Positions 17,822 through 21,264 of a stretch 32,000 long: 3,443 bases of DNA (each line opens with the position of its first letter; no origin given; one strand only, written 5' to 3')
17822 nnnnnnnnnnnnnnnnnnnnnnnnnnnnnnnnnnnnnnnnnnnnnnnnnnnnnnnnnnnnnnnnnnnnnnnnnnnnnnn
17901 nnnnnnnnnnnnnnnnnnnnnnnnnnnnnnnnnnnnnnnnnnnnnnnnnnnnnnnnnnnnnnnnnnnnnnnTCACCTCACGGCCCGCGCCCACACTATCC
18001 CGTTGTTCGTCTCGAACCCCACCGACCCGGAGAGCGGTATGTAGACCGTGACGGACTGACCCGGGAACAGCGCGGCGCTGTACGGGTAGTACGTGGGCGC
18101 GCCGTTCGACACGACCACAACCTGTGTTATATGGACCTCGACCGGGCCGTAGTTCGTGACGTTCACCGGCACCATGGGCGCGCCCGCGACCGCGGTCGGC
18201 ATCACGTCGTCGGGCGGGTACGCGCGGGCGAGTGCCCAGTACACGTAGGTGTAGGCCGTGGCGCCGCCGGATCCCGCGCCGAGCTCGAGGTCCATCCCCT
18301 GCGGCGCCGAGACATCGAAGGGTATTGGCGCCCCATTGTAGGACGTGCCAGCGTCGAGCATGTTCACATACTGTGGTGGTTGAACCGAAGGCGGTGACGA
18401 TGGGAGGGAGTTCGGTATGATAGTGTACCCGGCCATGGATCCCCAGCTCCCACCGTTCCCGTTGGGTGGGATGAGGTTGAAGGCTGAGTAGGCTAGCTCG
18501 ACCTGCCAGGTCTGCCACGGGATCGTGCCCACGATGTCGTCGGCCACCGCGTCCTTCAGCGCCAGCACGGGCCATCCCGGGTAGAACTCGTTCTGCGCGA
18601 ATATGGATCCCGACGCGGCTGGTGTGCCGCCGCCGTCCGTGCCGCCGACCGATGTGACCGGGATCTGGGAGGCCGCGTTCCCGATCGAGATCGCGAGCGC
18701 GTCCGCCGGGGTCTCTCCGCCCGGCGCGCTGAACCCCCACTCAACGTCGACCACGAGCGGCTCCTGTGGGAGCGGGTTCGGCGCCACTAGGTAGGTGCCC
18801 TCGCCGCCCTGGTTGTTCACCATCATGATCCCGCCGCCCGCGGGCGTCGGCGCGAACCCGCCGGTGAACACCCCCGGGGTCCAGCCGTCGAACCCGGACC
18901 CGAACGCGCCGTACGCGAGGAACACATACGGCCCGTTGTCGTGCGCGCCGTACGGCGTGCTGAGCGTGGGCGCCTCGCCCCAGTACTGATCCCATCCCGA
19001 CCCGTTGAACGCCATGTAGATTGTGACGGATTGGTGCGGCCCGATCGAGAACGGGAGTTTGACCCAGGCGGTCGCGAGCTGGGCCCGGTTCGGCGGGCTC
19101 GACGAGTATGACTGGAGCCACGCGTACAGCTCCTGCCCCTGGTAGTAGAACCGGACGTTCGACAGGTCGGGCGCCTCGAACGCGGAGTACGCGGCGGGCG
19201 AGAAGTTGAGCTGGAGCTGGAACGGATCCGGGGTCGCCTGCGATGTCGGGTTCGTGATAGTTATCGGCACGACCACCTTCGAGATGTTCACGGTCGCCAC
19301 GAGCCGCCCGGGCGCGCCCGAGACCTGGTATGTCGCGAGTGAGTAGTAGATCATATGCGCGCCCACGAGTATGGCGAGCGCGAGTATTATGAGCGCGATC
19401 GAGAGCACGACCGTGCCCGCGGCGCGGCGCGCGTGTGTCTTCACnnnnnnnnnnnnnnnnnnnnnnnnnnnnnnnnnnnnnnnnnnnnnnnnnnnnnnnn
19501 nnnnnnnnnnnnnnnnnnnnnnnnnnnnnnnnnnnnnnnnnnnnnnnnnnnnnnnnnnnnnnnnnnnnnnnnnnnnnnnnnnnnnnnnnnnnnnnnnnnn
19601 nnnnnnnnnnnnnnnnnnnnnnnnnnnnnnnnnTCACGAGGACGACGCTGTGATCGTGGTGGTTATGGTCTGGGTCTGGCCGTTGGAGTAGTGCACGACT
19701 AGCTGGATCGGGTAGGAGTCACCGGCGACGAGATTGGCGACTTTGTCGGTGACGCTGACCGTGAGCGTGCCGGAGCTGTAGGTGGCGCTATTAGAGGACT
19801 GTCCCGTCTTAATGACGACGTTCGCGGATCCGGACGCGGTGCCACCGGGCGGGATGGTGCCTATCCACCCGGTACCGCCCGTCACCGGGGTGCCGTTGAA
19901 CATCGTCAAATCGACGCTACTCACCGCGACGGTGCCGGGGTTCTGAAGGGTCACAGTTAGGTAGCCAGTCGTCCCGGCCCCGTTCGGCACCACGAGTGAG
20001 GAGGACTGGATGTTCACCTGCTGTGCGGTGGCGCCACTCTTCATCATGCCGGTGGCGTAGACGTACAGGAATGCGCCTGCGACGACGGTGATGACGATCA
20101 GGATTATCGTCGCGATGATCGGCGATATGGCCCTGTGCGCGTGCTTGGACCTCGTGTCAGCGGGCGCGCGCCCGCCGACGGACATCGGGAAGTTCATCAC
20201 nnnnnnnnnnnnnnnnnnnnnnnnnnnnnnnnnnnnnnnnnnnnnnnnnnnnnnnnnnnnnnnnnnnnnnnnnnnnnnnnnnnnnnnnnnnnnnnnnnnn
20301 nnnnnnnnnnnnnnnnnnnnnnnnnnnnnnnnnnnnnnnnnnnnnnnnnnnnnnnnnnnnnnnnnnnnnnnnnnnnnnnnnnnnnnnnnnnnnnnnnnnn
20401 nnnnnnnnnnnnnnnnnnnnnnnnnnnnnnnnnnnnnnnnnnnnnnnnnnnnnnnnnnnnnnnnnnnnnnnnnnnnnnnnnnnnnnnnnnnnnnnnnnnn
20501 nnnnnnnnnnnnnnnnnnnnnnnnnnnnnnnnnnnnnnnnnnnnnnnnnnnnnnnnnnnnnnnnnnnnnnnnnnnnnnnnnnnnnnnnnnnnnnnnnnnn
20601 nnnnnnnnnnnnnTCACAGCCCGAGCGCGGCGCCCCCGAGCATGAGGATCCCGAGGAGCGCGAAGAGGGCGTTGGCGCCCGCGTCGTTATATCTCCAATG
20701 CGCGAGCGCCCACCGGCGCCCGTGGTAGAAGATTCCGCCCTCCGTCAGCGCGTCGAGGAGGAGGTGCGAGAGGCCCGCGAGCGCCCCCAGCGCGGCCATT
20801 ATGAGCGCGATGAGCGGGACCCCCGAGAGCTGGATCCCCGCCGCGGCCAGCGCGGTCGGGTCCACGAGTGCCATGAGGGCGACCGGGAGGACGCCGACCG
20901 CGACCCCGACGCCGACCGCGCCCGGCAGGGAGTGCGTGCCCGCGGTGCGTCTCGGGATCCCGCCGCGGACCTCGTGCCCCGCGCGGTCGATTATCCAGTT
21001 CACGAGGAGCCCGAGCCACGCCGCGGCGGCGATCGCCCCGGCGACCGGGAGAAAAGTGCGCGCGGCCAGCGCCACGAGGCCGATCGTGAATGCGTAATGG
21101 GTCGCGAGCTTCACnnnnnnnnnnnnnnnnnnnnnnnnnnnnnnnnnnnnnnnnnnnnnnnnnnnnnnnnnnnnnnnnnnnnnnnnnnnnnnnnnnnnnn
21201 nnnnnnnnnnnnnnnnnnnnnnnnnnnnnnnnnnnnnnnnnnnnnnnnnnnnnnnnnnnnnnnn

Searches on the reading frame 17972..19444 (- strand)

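Call 13: search_protein_families(library=pfam, proteins=[window:17972-19444:-], max_evalue=0.001)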
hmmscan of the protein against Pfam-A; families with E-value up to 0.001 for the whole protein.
window:17972-19444:- (490 aa): 0 families

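Call 17: search_protein_families(library=ncbifam, proteins=[window:17972-19444:-], max_evalue=0.01)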
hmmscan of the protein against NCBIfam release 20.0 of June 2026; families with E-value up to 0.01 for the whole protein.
window:17972-19444:- (490 aa): 1 family
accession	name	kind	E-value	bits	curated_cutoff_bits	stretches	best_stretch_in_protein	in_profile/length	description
NF046073.1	UpsA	equivalog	0.0022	18.2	130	1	424-475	57-108/136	pilin subunit UpsA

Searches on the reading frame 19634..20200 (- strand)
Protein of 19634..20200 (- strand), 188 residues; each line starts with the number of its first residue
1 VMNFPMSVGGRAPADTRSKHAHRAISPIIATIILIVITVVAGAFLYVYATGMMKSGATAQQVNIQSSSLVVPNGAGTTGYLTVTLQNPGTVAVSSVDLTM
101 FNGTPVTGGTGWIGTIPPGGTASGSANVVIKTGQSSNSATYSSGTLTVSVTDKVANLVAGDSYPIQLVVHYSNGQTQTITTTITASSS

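Call 7: search_protein_families(library=pfam, proteins=[window:19634-20200:-], max_evalue=0.01)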
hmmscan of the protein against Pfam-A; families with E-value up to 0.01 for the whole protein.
window:19634-20200:- (188 aa): 2 families
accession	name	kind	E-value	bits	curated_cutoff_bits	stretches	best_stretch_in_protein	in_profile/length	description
PF07790.16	Pilin_N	-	1e-05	26.8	25.2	1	23-73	1-48/78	Archaeal Type IV pilin, N-terminal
PF23673.1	DUF7154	-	0.0006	20.6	27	1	64-181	11-103/108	Domain of unknown function (DUF7154)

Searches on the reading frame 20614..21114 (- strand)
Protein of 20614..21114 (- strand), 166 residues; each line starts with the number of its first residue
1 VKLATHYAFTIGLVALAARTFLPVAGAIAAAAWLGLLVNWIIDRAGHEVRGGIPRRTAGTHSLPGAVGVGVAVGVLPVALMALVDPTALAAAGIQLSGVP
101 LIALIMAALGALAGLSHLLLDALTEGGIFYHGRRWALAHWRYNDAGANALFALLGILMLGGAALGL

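Call 7: search_protein_families(library=pfam, proteins=[window:20614-21114:-], max_evalue=0.01)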
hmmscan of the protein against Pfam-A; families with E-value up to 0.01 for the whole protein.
window:20614-21114:- (166 aa): 2 families
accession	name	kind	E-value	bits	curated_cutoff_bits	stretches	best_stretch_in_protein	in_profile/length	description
PF06939.16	DUF1286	-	9.7e-16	58.5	25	1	1-120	1-112/112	Protein of unknown function (DUF1286)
PF04307.19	YdjM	-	0.00011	22.2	29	1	1-128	1-113/176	YdjM inner membrane protein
